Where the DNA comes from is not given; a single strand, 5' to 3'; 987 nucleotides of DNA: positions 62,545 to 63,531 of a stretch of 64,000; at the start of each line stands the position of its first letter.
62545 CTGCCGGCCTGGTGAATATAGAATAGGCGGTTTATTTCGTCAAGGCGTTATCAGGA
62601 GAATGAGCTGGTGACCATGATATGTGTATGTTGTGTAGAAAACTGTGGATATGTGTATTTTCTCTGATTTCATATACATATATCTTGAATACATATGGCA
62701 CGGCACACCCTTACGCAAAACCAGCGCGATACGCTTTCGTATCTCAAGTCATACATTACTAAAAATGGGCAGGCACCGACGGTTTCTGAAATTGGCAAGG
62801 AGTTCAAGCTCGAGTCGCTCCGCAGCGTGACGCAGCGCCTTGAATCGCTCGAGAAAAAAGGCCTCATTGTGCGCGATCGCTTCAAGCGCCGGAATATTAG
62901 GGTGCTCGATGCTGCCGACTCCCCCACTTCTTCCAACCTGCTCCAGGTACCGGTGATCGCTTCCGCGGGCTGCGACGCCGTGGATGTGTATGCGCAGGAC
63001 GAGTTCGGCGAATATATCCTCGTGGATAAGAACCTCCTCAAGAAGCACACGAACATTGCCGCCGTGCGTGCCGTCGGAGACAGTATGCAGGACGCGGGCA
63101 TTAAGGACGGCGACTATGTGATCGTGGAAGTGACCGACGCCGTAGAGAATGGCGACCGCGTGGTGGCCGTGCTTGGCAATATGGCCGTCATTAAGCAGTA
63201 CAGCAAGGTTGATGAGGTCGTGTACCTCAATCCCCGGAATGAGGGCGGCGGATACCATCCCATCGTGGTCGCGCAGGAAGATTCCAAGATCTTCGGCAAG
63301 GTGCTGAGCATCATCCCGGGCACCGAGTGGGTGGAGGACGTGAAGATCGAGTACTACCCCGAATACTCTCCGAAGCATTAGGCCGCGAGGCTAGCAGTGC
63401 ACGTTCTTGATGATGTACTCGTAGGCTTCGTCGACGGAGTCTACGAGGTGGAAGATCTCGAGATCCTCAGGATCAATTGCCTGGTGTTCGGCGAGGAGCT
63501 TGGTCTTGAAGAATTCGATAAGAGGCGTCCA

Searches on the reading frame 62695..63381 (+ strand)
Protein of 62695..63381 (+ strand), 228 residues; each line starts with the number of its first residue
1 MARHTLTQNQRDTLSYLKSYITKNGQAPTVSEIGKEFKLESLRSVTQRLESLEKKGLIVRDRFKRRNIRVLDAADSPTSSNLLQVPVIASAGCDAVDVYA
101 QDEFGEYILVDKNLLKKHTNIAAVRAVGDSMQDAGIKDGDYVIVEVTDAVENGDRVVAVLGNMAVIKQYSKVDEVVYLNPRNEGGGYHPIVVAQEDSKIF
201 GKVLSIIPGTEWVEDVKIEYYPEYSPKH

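Call 68: search_protein_families(library=pfam, proteins=[window:62695-63381:+], max_evalue=0.0001)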
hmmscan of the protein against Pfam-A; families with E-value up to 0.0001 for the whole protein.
window:62695-63381:+ (228 aa): 2 families
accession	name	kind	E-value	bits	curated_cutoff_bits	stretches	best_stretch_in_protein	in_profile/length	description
PF00717.28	Peptidase_S24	-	5.4e-22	78.1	23.3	1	91-203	8-115/116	Peptidase S24-like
PF01726.22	LexA_DNA_bind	-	8e-16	58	23.7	1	5-66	3-64/65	LexA DNA binding domain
